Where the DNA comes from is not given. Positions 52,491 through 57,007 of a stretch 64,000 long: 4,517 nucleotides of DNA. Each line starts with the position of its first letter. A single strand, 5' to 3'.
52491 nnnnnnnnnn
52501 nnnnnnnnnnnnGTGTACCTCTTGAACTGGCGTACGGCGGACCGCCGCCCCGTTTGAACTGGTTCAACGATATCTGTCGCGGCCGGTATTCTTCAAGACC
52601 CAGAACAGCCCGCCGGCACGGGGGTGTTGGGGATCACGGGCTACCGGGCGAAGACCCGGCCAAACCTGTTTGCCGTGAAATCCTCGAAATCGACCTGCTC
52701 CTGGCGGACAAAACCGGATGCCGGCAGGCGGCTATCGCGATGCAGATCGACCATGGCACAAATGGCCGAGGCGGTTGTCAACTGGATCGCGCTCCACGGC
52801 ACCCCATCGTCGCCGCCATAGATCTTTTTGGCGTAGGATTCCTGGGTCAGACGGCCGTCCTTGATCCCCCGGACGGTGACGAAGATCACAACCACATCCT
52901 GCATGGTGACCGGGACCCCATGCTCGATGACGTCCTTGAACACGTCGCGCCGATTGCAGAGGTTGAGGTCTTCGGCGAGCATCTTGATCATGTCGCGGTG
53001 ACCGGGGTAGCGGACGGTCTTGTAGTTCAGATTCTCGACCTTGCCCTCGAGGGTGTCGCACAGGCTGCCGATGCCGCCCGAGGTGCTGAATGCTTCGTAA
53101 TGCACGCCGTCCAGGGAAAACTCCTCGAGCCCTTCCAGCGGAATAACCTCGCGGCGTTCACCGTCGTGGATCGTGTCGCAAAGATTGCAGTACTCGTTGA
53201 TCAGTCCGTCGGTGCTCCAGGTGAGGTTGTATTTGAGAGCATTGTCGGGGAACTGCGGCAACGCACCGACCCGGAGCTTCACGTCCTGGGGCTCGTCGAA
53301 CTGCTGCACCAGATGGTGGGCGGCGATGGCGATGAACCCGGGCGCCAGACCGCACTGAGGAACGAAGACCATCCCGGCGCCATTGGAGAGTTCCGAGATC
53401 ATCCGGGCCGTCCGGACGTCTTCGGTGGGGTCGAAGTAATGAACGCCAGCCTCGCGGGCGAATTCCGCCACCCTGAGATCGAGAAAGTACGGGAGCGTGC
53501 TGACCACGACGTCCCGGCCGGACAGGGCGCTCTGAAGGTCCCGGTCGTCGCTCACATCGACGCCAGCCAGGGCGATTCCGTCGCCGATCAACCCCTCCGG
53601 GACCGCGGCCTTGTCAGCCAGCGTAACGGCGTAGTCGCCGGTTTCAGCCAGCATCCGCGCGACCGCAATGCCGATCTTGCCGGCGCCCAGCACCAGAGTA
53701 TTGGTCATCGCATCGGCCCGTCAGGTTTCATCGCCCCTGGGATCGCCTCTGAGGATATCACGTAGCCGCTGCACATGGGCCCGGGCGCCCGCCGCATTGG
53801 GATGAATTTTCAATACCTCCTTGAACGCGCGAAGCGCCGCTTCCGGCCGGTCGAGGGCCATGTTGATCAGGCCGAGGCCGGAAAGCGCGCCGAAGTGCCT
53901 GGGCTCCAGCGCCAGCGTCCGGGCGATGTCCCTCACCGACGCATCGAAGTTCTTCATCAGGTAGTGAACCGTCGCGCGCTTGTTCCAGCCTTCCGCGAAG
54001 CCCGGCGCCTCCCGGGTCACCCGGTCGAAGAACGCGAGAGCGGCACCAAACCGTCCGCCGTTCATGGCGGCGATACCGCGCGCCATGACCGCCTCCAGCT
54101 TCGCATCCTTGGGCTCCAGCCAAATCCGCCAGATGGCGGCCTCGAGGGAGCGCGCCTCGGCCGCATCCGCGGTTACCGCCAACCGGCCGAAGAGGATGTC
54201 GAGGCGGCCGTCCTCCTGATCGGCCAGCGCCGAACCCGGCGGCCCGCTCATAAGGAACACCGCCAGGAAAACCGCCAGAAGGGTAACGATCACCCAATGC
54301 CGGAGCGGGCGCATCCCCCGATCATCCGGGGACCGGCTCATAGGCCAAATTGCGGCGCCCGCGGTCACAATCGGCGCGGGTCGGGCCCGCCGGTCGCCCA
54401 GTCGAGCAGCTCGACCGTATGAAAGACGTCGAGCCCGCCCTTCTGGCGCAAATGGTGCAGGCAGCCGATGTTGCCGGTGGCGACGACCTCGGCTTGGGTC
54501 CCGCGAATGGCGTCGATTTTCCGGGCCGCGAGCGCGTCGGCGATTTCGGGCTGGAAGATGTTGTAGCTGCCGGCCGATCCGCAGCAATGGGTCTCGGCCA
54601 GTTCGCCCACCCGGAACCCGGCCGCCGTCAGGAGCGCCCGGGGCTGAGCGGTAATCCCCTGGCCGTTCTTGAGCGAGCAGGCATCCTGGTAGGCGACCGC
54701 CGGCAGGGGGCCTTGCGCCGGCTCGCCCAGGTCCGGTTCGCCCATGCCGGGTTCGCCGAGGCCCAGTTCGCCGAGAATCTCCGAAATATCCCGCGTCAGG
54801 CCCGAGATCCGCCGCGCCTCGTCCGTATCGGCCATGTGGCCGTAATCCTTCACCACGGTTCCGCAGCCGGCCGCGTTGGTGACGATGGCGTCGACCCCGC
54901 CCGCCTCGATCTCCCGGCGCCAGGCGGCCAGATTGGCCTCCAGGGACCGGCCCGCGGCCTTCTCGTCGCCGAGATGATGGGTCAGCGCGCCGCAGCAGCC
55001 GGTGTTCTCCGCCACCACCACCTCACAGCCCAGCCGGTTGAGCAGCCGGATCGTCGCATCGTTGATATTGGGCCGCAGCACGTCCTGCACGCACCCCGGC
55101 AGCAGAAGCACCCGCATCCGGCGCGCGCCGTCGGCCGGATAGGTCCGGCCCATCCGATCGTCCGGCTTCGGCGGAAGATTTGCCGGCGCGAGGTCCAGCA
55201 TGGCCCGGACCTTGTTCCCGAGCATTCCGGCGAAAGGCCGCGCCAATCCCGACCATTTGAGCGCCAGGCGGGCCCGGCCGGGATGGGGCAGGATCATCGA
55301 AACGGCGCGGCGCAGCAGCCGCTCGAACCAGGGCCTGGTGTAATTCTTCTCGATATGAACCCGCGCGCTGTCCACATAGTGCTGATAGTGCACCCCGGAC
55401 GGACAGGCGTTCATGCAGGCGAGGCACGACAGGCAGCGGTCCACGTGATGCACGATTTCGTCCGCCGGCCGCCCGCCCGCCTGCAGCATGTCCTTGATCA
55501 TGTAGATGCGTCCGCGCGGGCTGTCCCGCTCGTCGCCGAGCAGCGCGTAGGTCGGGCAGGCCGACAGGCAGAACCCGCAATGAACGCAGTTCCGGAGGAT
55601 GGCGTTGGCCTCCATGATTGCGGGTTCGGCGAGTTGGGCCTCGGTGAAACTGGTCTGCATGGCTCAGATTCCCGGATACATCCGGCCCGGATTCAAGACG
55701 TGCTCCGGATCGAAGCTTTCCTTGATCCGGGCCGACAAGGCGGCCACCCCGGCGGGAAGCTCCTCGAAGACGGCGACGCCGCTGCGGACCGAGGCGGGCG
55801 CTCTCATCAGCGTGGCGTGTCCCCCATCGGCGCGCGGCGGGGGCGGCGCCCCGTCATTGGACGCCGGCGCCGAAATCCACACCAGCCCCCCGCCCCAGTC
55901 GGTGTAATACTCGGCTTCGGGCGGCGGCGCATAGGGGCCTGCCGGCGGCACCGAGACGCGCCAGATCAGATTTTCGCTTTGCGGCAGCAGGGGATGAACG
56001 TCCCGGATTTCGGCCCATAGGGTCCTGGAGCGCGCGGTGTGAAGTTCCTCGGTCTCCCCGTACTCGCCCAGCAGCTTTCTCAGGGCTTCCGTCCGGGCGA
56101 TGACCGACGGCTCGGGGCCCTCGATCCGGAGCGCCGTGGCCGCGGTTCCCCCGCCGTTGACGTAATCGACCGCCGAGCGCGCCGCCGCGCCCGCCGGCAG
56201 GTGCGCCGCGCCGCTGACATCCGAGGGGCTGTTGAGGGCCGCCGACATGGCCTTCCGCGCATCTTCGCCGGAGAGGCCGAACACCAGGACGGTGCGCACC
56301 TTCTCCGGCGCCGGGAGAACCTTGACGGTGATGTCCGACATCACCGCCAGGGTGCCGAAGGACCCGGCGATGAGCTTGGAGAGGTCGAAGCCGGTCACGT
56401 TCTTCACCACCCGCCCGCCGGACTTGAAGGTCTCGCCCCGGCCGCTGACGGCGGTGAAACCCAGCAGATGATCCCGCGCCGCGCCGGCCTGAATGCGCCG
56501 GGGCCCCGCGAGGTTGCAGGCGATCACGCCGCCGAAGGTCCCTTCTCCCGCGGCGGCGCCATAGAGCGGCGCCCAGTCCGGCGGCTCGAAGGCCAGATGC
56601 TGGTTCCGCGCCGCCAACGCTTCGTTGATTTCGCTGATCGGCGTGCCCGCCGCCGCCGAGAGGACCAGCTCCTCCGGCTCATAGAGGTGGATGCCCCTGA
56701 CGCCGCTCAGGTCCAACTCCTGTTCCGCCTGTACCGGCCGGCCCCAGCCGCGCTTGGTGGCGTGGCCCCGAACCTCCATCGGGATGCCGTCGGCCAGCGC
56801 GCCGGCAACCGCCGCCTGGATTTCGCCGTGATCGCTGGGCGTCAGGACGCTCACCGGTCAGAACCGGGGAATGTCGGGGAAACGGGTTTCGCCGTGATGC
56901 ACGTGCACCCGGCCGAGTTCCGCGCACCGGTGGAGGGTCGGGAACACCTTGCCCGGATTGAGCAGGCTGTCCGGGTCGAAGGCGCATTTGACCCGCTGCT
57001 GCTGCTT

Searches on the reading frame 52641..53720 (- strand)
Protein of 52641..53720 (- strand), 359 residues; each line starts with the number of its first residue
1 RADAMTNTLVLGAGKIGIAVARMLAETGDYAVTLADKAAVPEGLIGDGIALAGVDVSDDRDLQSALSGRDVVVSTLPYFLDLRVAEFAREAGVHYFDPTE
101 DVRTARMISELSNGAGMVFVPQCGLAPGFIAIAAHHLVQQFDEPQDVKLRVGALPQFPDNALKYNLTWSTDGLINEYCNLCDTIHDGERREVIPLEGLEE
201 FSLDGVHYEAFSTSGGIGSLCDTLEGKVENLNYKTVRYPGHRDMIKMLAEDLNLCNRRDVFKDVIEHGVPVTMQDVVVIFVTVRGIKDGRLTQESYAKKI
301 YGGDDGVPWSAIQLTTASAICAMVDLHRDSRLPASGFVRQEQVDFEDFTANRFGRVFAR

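Call 26: search_protein_families(library=pfam, proteins=[window:52641-53720:-])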
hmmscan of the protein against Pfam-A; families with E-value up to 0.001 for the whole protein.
window:52641-53720:- (359 aa): 3 families
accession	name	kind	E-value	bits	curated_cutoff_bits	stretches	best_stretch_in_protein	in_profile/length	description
PF03435.24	Sacchrp_dh_NADP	-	1.7e-16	61.1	25.1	1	9-99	2-98/129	Saccharopine dehydrogenase NADP binding domain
PF16653.10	Sacchrp_dh_C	-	6.5e-16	59.7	31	1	124-344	1-248/265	Saccharopine dehydrogenase C-terminal domain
PF13460.12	NAD_binding_10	-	1.4e-05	25.5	27.2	1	13-76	3-68/184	NAD(P)H-binding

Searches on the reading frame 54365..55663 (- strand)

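Call 56: search_protein_families(library=pfam, proteins=[window:54365-55663:-])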
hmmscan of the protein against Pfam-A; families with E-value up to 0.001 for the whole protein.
window:54365-55663:- (432 aa): 13 families
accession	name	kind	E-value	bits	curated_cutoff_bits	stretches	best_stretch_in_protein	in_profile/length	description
PF02754.22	CCG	-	1.2e-27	96.2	20.6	2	185-271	1-84/85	Cysteine-rich domain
PF12838.12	Fer4_7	-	1.6e-12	48.1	27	1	25-91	1-52/52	4Fe-4S dicluster domain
PF13183.11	Fer4_8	-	2.2e-12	47.8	27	1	23-91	2-68/68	4Fe-4S dicluster domain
PF13534.11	Fer4_17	-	5e-10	40.2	22.2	1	25-91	1-60/61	4Fe-4S dicluster domain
PF13237.11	Fer4_10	-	1.4e-09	38.2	25.5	1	70-101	2-35/53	4Fe-4S dicluster domain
PF00037.32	Fer4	-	6.1e-09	35.8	21.1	1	25-41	7-23/24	4Fe-4S binding domain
PF13484.11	Fer4_16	-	2.5e-08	35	30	1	25-89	1-65/66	4Fe-4S double cluster binding domain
PF12797.12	Fer4_2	-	2e-07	31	24.5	0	71-89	4-22/22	4Fe-4S binding domain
PF12837.12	Fer4_6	-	4e-07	30.1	25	0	25-41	8-24/24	4Fe-4S binding domain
PF13187.11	Fer4_9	-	1e-06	29.1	27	1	25-90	1-50/52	4Fe-4S dicluster domain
PF12800.12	Fer4_4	-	3.5e-06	27.3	24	0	75-90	2-17/17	4Fe-4S binding domain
PF14697.11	Fer4_21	-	0.0001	22.8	35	0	25-38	7-53/59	4Fe-4S dicluster domain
PF12798.12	Fer4_3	-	0.00072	20.6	27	0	26-39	1-14/15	4Fe-4S binding domain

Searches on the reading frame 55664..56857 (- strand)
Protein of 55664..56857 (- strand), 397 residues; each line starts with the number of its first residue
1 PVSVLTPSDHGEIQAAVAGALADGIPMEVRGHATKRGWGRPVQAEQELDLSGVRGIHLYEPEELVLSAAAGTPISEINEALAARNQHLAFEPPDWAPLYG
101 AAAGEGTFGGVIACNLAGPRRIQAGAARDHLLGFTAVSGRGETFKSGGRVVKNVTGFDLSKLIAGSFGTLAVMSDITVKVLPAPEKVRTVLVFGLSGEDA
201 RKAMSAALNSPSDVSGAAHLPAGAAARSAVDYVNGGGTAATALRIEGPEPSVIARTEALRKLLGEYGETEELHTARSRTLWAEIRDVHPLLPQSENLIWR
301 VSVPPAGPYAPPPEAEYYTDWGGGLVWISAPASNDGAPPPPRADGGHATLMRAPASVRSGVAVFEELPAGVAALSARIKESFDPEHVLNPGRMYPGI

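Call 56: search_protein_families(library=pfam, proteins=[window:55664-56857:-])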
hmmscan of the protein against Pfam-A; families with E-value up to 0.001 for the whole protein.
window:55664-56857:- (397 aa): 1 family
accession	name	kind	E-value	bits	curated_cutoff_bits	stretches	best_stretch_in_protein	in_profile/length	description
PF01565.28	FAD_binding_4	-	3.7e-16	59.5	26.4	1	4-145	4-137/139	FAD binding domain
